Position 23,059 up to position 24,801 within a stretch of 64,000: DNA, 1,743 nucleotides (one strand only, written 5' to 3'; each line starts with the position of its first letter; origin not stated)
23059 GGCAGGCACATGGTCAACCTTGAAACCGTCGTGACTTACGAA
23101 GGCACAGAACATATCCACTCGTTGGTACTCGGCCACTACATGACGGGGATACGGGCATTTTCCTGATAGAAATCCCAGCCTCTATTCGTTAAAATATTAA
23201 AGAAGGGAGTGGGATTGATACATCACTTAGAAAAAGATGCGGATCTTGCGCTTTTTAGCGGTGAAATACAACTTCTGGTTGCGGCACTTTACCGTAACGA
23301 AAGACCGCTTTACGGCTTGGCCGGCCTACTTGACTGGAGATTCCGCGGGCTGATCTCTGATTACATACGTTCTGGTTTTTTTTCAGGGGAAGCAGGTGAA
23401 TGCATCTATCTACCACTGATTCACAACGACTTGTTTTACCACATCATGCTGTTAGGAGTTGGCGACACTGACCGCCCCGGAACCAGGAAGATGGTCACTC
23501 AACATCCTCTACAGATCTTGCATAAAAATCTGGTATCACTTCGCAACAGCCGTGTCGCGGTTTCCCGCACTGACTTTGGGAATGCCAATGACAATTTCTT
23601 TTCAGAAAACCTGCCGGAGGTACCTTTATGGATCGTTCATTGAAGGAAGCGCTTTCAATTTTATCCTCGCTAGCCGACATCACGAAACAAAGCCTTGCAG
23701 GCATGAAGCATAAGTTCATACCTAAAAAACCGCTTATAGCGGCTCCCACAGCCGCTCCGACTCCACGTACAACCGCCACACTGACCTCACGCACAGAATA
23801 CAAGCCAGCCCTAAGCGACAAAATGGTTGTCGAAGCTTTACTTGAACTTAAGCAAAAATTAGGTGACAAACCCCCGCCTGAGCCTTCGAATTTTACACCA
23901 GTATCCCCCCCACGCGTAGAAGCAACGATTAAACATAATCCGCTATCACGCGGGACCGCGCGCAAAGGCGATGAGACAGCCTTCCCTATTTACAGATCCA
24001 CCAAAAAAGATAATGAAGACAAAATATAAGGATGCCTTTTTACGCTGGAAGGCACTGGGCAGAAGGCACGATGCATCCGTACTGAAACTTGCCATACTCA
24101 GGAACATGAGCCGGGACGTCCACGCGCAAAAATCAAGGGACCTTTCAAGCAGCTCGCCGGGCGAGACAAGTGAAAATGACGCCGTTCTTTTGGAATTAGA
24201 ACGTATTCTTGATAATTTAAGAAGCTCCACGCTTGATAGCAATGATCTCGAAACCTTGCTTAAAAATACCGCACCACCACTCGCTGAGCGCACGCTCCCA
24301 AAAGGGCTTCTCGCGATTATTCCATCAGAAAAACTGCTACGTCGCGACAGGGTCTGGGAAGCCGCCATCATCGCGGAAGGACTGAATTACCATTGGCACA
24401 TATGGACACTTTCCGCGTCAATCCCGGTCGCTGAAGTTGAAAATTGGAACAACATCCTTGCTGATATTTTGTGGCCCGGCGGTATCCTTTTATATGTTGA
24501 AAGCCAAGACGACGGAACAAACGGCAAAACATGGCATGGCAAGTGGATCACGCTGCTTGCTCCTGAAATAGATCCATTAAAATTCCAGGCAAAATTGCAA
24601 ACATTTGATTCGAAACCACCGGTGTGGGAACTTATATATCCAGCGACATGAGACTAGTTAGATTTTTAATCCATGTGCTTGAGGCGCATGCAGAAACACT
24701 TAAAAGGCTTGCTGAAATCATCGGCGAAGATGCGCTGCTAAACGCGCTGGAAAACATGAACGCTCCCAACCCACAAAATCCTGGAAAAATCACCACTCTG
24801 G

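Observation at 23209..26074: Five-gene overlapping operon of unknown proteins ending in a TonB_C-like membrane protein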

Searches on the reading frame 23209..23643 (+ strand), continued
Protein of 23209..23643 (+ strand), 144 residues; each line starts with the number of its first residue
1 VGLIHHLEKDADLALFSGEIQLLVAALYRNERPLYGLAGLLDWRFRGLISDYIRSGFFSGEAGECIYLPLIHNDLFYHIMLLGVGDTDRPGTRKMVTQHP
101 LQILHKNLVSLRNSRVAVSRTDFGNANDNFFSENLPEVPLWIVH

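Call 84: search_protein_families(library=pfam, proteins=[L034:7494-8315:+, L038:7535-8455:+, L051:7446-8264:+, L034:6908-7519:+, L038:6944-7477:+], max_evalue=0.01)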
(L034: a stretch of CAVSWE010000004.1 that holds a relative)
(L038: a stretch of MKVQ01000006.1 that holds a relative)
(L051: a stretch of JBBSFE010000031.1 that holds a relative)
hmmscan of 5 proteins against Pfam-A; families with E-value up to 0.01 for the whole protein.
L034:7494-8315:+ (273 aa): 1 family
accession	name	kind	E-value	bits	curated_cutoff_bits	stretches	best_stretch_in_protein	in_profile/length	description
PF00293.34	NUDIX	-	0.0088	16.5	21.1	0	15-90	3-58/134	NUDIX domain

L038:7535-8455:+ (306 aa): 0 families

L051:7446-8264:+ (272 aa): 0 families

L034:6908-7519:+ (203 aa): 1 family
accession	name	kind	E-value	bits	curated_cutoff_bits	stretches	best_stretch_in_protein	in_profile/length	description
PF02789.23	Peptidase_M17_N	-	3.4e-13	50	23.4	1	57-168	6-117/129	Cytosol aminopeptidase family, N-terminal domain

L038:6944-7477:+ (177 aa): 1 family
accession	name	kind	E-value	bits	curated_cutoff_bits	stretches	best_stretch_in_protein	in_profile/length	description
PF02789.23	Peptidase_M17_N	-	1.2e-14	54.8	23.4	1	29-136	6-113/129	Cytosol aminopeptidase family, N-terminal domain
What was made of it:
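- Tried and rejected: It is only weakly Nudix-like (E=0.009, below cut-off, call 84).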

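Call 94: search_protein_families(library=padloc, proteins=[window:23215-23643:+], max_evalue=0.1)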
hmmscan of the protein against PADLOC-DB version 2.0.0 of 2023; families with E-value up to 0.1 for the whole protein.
window:23215-23643:+ (142 aa): 0 families

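Call 95: search_protein_families(library=phrogs, proteins=[window:23215-23643:+], max_evalue=0.1)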
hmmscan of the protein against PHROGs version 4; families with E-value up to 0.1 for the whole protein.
window:23215-23643:+ (142 aa): 0 families

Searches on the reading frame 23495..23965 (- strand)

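Call 4: search_protein_families(library=ncbifam, proteins=[window:23495-23965:-], max_evalue=1)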
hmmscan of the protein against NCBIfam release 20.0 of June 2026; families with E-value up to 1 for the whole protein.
window:23495-23965:- (156 aa): 1 family
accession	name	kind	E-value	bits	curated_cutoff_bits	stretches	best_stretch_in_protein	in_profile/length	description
TIGR00891.1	2A0112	subfamily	0.035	13.1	552.9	1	46-98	262-311/405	sialate:H+ symport family MFS transporter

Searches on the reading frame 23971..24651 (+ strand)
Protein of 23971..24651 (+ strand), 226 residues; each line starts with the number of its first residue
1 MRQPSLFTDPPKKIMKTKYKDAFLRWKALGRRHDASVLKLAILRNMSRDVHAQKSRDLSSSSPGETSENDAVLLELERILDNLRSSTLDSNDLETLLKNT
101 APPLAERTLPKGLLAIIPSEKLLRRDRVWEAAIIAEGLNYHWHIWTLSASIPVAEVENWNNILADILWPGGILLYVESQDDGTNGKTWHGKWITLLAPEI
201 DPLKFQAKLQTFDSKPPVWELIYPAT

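Call 3: search_protein_families(library=pfam, proteins=[window:23971-24651:+], max_evalue=1)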
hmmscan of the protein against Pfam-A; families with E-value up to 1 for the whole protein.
window:23971-24651:+ (226 aa): 0 families

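Call 4: search_protein_families(library=ncbifam, proteins=[window:23971-24651:+], max_evalue=1)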
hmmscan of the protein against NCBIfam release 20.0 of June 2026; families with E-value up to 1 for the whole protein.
window:23971-24651:+ (226 aa): 0 families

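Call 7: find_homologous_proteins(query=window:23971-24651:+)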
Query window:23971-24651:+ (226 aa): 1 proteins with E <= 0.001 among 467 candidates.
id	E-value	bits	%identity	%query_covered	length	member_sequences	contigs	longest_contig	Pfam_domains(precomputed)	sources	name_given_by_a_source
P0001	1.3e-136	472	100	94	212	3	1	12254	-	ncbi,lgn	ncbi:MAG: hypothetical protein AABZ06_01750 [Bdellovibrionota bacterium]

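Call 39: search_solved_structures(query=A3, max_evalue=10, show_alignments=1)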
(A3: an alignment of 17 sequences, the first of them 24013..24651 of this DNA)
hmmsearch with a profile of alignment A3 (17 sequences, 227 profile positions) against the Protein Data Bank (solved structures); distinct sequences matched with E-value up to 10: 3.
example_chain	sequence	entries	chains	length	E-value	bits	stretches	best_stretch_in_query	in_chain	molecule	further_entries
4jdq_A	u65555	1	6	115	0.39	13.3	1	6-52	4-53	Slr1964 protein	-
4jdx_A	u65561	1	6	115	0.42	13.2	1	6-51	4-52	Slr1964 protein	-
7cqv_B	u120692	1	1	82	0.57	12.8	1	66-119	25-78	Transient receptor potential protein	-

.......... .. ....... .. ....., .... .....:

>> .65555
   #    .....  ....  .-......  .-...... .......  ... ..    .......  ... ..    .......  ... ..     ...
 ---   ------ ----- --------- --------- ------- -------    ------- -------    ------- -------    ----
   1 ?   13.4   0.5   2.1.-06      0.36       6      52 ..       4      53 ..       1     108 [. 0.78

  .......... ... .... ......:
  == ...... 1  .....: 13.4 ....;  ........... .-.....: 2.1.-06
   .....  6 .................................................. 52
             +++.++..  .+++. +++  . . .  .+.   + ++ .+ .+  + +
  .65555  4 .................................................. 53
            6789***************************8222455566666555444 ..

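Call 43: search_protein_families(library=pfam, alignment_id=A3, max_evalue=1)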
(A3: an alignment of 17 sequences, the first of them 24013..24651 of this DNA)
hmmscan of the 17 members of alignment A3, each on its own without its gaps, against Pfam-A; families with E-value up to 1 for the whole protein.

A. member 1, window:24013-24651:+ (212 aa): 0 families

B. families by the number of members that match (of 17 scanned): 10 families
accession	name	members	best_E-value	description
PF24235.1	RHG29_45_N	1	0.035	Rho GTPase-activating protein 29/45 N-terminal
PF21037.2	CCDC138_cc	1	0.041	Coiled-coil-domain-containing protein 138, coiled-coil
PF24919.1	Mug62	1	0.097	Meiotically up-regulated gene 62 protein-like domain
PF01121.26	CoaE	1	0.099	Dephospho-CoA kinase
PF19745.5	FUT8_N_cat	1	0.11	Alpha-(1,6)-fucosyltransferase N- and catalytic domains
PF14032.12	PknH_C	1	0.11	PknH-like extracellular domain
PF13468.12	Glyoxalase_3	1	0.12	Glyoxalase-like domain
PF13334.11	DUF4094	1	0.12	Domain of unknown function (DUF4094)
PF24245.1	INO80F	1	0.14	INO80 complex subunit F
PF06276.17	FhuF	1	0.15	Ferric iron reductase FhuF-like transporter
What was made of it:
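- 24013..24651 (+): O3: 212-aa protein with an N-terminal helical domain and a C-terminal ferredoxin/ACT-like beta-alpha-beta-beta-alpha-beta domain. It is an accessory member, absent from about 5 cassette genomes. No Pfam or PDB sequence match (calls 39, 43).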

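Call 65: predict_structure(alignment_id=A5)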
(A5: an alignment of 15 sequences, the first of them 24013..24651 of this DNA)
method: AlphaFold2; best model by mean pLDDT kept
length: 212 residues; sequences in the alignment: 15
mean_pLDDT: 89.1   pTM: 0.87
mean pLDDT of the five models: 89.1, 88.5, 88.4, 87.1, 86.2
residues with pLDDT >= 90: 135; 70-90: 66; 50-70: 11; < 50: 0
segments of 3 or more residues with pLDDT < 50: none
pLDDT, mean of each block of 10 residues (from residue 1): 89 92 96 92 77 80 93 90 83 91 86 92 96 93 93 96 77 89 95 80 92 85
secondary structure, 60 per line:
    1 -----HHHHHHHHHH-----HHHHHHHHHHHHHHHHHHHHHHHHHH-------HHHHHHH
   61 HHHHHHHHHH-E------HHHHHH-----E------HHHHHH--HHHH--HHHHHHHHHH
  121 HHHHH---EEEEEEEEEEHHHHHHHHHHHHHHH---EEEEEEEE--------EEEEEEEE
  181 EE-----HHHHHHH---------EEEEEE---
elements in order: H6-15 H21-46 H54-70 H79-84 H97-102 H105-108 H111-125 E129-138 H139-153 E157-164 E173-182 H188-194 E204-209
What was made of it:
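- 24013..24651 (+): The AF2 model has pLDDT 89 and pTM 0.87 (call 65).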

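Call 67: fold_search(model_id=the predicted structure, library=pdb)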
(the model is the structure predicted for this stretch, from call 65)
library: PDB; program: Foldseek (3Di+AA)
matches with E <= 10: 1065; with E <= 0.001: 0
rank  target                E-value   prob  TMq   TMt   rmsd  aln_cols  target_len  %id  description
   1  2wve_B                9.4e-03  0.97  0.29  0.42  10.9       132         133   15  Structural and mechanistic insights into Helicobacter pylori NikR function (released 2010-01-19)
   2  2wvd_D                1.3e-02  0.91  0.28  0.39  11.7       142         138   10  Structural and mechanistic insights into Helicobacter pylori NikR function (released 2010-01-19)
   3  3lgh_A                1.5e-02  0.97  0.29  0.44  10.3       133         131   11  Crystal structure of NikR from Helicobacter pylori with variable Ni site coordination (released 2010-09-15)
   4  4m5n_A                1.6e-02  0.97  0.24  0.30   5.9       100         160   11  The Identification, Analysis and Structure-Based Development of Novel Inhibitors of 6-hydroxymethyl-7,8-dihydropterin  (released 2014-04-02)
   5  4q7a_C                1.6e-02  0.97  0.26  0.18   5.2       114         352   13  Crystal Structure of N-acetyl-ornithine/N-acetyl-lysine Deacetylase from Sphaerobacter thermophilus (released 2014-07-02)
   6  5etl_A                1.7e-02  0.98  0.25  0.31   4.9        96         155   11  E. coli 6-hydroxymethyl-7,8-dihydropterin pyrophosphokinase complexed with AMPCPP and inhibitor at 1.82 angstrom resol (released 2016-05-04)
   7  2wvd_C                2.3e-02  0.92  0.28  0.41  13.0       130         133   14  Structural and mechanistic insights into Helicobacter pylori NikR function (released 2010-01-19)
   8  3hsd_A                2.4e-02  0.90  0.24  0.30   5.4       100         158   13  Crystal structure of E. coli HPPK(Y53A) (released 2010-06-23)
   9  5etq_A                2.4e-02  0.87  0.23  0.29   6.1       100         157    9  S. aureus 6-hydroxymethyl-7,8-dihydropterin pyrophosphokinase complexed with AMPCPP and inhibitor at 1.96 angstrom res (released 2016-05-04)
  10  2wvd_B                2.7e-02  0.89  0.29  0.41  11.1       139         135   12  Structural and mechanistic insights into Helicobacter pylori NikR function (released 2010-01-19)
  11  2ca9_B                2.8e-02  0.94  0.30  0.42  10.6       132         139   16  apo-NIKR from helicobacter pylori in closed trans-conformation (released 2006-07-17)
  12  7qa5_MODEL_1_A        3.0e-02  1.00  0.32  0.65   3.2        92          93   14  Solution structure of the C terminal domain of MgtC (PA4635) from Pseudomonas aeruginosa (released 2022-05-04)
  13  3obi_A                3.0e-02  0.87  0.23  0.18   4.7        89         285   19  Crystal structure of a formyltetrahydrofolate deformylase (NP_949368) from RHODOPSEUDOMONAS PALUSTRIS CGA009 at 1.95 A (released 2010-08-18)
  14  3kue                  3.2e-02  0.91  0.23  0.29   5.8       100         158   12  Crystal structure of E. coli HPPK(E77A) (released 2010-11-24)
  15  5etl_B                3.4e-02  0.96  0.25  0.31   4.9        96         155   11  E. coli 6-hydroxymethyl-7,8-dihydropterin pyrophosphokinase complexed with AMPCPP and inhibitor at 1.82 angstrom resol (released 2016-05-04)
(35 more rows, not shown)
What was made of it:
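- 24013..24651 (+): The best Foldseek PDB match has E=9e-3, and the matches are generic ferredoxin-like folds (call 67).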

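Call 76: find_encoding_contigs(protein=P0001, flank=6000, max_places=4)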
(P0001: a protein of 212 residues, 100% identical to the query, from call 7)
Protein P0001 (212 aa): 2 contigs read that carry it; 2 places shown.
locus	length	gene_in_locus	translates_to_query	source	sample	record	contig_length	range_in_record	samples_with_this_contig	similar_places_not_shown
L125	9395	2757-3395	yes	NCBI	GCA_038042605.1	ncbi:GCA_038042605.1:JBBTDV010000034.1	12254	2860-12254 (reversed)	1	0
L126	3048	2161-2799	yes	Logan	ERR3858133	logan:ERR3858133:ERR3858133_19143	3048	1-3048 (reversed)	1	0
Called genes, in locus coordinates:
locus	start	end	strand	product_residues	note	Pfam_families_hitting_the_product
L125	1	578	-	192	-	PF08240:ADH_N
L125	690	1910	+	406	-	PF02771:Acyl-CoA_dh_N, PF02770:Acyl-CoA_dh_M, PF00441:Acyl-CoA_dh_1, PF08028:Acyl-CoA_dh_2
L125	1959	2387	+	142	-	-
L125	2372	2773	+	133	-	-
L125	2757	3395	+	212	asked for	-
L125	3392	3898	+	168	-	-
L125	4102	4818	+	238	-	PF13103:TonB_2 (weak)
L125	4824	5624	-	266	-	-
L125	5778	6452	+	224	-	-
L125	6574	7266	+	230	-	-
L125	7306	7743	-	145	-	PF27154:ORF11_beta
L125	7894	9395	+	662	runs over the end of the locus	PF00989:PAS, PF08448:PAS_4, PF13188:PAS_8 (weak), PF13426:PAS_9, PF00512:HisKA, PF02518:HATPase_c, PF00072:Response_reg, PF01627:Hpt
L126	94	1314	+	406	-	PF02771:Acyl-CoA_dh_N, PF02770:Acyl-CoA_dh_M, PF00441:Acyl-CoA_dh_1, PF08028:Acyl-CoA_dh_2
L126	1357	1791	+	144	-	-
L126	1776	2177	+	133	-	-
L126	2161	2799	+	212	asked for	-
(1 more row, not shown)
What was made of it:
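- Checked: That start is the PGAP call and an exact match to the public gene call (calls 7, 76). PGAP calls all five on the + strand (call 76). The organism is Bdellovibrionota (calls 7, 76).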

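Call 94: search_protein_families(library=padloc, proteins=[window:24013-24651:+], max_evalue=0.1)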
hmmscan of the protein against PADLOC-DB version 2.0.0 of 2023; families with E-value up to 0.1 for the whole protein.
window:24013-24651:+ (212 aa): 0 families

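Call 95: search_protein_families(library=phrogs, proteins=[window:24013-24651:+], max_evalue=0.1)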
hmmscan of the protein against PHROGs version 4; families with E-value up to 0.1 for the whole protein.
window:24013-24651:+ (212 aa): 0 families
